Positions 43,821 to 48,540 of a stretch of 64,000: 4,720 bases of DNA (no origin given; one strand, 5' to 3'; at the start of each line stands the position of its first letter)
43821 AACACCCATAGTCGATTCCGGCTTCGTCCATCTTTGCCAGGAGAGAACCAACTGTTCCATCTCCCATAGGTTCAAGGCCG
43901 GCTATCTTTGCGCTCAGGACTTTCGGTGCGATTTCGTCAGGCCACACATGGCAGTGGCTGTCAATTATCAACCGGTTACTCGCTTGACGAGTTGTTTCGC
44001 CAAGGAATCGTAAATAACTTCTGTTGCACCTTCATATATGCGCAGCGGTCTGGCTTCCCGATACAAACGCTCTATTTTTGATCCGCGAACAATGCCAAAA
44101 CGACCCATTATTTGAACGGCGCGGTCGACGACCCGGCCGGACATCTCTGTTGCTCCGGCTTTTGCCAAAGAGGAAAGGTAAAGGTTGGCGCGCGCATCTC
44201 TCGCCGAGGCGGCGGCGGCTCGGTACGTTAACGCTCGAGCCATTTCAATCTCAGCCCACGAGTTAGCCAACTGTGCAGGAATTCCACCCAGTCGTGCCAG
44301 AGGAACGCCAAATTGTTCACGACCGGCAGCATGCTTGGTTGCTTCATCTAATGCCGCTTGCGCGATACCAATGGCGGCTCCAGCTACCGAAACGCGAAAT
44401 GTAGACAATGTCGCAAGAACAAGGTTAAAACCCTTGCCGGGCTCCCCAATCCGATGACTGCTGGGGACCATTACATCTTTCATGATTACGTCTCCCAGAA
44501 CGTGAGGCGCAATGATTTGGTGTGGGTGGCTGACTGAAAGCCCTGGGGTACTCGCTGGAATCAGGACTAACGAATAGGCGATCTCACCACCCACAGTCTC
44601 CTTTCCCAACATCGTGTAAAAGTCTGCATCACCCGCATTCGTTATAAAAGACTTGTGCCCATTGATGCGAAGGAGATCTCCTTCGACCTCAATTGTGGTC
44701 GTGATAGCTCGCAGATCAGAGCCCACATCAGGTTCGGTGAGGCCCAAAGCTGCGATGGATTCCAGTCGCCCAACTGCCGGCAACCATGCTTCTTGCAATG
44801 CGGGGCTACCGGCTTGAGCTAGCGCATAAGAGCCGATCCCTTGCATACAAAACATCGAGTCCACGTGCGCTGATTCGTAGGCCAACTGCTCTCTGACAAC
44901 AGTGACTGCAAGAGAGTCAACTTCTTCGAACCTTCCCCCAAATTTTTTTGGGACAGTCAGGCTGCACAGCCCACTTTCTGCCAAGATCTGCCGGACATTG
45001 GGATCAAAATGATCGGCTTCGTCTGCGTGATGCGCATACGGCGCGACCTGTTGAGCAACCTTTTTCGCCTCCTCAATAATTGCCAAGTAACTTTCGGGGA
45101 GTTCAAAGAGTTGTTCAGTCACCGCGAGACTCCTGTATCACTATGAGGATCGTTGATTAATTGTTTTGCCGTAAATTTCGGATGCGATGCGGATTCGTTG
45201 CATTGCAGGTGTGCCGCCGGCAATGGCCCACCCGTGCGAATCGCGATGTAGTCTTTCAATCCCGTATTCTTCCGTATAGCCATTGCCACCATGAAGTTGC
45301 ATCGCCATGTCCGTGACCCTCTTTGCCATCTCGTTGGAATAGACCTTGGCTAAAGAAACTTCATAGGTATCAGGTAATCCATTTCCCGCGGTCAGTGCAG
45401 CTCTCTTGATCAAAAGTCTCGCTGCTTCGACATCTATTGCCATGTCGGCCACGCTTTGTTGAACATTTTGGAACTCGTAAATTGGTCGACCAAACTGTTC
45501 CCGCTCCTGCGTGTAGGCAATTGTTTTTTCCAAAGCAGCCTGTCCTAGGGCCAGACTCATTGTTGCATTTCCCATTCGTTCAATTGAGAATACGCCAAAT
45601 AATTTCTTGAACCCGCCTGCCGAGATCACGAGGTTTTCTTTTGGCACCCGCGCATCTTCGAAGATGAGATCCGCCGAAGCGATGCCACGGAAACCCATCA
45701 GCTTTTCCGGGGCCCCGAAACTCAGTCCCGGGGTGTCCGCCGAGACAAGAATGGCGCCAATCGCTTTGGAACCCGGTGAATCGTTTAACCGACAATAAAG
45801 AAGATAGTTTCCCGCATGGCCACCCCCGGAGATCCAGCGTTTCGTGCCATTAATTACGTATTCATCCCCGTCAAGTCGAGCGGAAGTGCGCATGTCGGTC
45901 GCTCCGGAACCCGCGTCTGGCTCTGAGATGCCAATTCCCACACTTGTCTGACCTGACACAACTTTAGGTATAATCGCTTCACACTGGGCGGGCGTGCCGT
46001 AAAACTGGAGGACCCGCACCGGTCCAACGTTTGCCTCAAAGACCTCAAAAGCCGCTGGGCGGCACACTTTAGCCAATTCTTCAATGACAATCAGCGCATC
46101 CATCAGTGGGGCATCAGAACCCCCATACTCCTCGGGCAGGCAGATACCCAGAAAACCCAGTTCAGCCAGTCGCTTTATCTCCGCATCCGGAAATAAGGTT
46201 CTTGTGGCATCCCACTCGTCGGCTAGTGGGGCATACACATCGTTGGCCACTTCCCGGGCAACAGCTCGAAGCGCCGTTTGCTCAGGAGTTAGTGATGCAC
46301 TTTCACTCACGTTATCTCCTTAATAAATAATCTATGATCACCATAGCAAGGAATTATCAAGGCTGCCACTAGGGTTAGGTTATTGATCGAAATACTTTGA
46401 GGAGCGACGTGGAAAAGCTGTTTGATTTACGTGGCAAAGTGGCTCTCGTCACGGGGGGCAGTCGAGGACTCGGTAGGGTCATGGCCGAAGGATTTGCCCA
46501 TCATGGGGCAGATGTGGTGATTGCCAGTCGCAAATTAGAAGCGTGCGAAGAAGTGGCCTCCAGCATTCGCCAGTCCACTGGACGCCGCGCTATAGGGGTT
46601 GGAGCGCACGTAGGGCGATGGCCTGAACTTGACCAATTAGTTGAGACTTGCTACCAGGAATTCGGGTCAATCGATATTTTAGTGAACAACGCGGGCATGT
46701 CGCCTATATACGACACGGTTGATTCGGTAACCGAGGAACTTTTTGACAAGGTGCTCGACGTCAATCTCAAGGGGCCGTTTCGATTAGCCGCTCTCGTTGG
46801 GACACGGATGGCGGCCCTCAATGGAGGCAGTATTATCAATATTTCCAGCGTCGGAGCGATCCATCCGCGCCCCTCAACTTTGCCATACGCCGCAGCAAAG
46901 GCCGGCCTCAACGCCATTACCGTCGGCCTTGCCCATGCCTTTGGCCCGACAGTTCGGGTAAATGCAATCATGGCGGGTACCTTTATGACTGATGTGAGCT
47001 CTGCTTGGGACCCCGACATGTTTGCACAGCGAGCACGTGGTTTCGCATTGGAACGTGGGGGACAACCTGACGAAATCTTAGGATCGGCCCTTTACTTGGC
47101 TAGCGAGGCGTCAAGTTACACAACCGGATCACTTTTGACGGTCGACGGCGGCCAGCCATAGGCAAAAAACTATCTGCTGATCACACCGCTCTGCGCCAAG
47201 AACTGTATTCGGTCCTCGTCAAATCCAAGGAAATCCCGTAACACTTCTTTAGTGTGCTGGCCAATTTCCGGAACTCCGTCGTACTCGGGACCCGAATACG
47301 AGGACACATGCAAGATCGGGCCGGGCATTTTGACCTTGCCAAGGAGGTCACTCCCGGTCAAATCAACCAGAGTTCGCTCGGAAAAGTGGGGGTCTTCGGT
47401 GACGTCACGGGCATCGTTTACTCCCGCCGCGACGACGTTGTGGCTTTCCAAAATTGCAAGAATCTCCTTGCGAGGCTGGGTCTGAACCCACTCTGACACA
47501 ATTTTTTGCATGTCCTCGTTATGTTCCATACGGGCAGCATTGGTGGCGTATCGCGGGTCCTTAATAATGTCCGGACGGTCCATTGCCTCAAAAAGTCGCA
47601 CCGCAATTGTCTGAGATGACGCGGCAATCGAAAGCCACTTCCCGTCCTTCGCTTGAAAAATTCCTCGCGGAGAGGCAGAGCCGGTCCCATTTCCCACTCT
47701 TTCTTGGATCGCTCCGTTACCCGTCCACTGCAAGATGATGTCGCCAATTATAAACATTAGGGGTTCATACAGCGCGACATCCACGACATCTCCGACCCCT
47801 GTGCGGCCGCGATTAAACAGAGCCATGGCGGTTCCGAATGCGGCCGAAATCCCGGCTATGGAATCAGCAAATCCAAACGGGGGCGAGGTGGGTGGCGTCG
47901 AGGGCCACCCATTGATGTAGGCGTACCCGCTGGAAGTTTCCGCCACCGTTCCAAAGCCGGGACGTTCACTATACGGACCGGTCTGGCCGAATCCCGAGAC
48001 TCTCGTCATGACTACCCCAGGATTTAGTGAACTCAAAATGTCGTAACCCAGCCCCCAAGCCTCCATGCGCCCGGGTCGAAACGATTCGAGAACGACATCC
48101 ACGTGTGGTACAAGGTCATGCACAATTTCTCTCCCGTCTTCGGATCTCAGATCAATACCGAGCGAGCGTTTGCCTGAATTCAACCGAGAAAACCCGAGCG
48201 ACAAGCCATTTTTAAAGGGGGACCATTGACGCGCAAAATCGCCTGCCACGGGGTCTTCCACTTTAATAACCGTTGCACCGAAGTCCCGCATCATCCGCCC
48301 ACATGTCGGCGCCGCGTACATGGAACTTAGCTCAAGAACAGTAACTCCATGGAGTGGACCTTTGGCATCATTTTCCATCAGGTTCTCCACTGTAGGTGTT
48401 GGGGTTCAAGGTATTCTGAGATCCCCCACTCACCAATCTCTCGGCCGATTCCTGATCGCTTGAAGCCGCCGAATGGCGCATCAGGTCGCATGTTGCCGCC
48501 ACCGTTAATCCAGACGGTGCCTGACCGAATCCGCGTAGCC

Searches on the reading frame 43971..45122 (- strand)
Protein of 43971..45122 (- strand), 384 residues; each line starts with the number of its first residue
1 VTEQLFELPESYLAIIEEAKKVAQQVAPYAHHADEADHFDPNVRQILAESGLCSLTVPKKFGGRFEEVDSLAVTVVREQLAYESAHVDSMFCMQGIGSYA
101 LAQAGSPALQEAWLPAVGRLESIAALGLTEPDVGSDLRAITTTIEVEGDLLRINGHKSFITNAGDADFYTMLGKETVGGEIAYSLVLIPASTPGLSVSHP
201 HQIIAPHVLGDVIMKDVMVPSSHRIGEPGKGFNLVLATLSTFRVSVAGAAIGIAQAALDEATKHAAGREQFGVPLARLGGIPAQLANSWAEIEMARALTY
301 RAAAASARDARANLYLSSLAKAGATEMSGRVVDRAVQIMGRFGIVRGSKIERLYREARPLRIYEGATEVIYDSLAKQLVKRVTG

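Call 15: search_protein_families(library=pfam, proteins=[window:43971-45122:-], max_evalue=0.001)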
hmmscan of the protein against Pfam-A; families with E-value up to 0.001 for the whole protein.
window:43971-45122:- (384 aa): 5 families
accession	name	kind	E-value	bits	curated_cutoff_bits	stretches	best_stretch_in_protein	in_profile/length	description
PF00441.29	Acyl-CoA_dh_1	-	3.2e-35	121.9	22.4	1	229-378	1-149/150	Acyl-CoA dehydrogenase, C-terminal domain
PF02770.24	Acyl-CoA_dh_M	-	1.8e-17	63.7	33.3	1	125-201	1-79/97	Acyl-CoA dehydrogenase, middle domain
PF02771.21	Acyl-CoA_dh_N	-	1.2e-15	58.3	22.9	1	14-117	6-109/113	Acyl-CoA dehydrogenase, N-terminal domain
PF08028.16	Acyl-CoA_dh_2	-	3.8e-14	53.6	22.7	1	246-365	3-131/134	Acyl-CoA dehydrogenase, C-terminal domain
PF22924.1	ACOX_C_alpha1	-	5.3e-06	26.8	27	1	311-379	101-169/169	Acyl-CoA oxidase, C-alpha1 domain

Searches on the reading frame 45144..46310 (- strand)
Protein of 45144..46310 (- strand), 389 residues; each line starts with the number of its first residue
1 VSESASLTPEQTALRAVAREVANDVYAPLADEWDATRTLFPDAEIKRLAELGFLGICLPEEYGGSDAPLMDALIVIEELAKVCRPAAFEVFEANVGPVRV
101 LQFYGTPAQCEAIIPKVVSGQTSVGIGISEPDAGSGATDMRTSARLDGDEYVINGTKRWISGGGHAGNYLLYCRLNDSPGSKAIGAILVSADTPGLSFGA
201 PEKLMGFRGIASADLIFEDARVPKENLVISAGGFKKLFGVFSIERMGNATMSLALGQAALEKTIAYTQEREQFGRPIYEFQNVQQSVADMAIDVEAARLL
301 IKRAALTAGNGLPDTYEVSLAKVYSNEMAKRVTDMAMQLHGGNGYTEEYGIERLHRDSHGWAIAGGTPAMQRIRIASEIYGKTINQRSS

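Call 15: search_protein_families(library=pfam, proteins=[window:45144-46310:-], max_evalue=0.001)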
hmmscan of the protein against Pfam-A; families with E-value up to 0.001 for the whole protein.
window:45144-46310:- (389 aa): 5 families
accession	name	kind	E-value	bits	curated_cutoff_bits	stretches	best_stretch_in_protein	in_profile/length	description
PF00441.29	Acyl-CoA_dh_1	-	2.3e-42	145.1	22.4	1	233-378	3-148/150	Acyl-CoA dehydrogenase, C-terminal domain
PF02771.21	Acyl-CoA_dh_N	-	3.1e-26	92.4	22.9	1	8-121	1-113/113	Acyl-CoA dehydrogenase, N-terminal domain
PF02770.24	Acyl-CoA_dh_M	-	6.2e-21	74.8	33.3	1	126-219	2-96/97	Acyl-CoA dehydrogenase, middle domain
PF08028.16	Acyl-CoA_dh_2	-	1.5e-17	64.6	22.7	1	255-359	10-124/134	Acyl-CoA dehydrogenase, C-terminal domain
PF21343.2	ACAD9-ACADV_C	-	1.3e-05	25.9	27.8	1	272-340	27-96/120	ACAD9/ACADV, C-terminal domain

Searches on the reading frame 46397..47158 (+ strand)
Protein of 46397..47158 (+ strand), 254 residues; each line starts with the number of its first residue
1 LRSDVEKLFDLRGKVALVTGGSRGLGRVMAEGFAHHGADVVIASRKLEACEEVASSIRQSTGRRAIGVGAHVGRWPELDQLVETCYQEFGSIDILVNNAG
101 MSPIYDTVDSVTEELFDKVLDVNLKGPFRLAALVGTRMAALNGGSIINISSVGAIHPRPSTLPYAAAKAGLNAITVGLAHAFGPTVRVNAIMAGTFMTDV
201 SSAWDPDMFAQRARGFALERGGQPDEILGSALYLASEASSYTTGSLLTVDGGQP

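Call 15: search_protein_families(library=pfam, proteins=[window:46397-47158:+], max_evalue=0.001)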
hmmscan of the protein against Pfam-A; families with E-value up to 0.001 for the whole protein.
window:46397-47158:+ (254 aa): 4 families
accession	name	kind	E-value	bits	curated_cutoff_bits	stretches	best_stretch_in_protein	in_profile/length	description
PF13561.12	adh_short_C2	-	1.8e-50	172.2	27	1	23-252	6-234/236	Enoyl-(Acyl carrier protein) reductase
PF00106.31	adh_short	-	1.6e-48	165.2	26.6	1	14-205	1-191/195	short chain dehydrogenase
PF08659.16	KR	-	1.5e-10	41.8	22.6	1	16-175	3-160/180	KR domain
PF23441.1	SDR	-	0.00046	20.1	27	1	15-204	9-202/258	SDR-like rossmann domain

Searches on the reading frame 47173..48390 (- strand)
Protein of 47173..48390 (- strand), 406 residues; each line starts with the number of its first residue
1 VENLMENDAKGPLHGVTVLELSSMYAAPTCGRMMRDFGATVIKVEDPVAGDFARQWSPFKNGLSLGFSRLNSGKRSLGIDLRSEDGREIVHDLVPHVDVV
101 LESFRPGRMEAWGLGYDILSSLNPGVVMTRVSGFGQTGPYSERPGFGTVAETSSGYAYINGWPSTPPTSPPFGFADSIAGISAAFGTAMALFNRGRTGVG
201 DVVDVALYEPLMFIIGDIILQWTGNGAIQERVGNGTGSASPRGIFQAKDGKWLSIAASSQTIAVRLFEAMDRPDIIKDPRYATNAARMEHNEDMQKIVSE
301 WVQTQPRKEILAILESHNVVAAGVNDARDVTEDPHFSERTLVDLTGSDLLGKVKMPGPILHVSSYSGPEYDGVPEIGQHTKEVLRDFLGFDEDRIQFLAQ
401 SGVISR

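Call 15: search_protein_families(library=pfam, proteins=[window:47173-48390:-], max_evalue=0.001)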
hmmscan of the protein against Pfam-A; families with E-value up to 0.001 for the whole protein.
window:47173-48390:- (406 aa): 1 family
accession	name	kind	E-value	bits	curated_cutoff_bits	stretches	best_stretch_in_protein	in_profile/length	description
PF02515.22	CoA_transf_3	-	2.5e-108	362.9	23.3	1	13-380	1-366/366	CoA-transferase family III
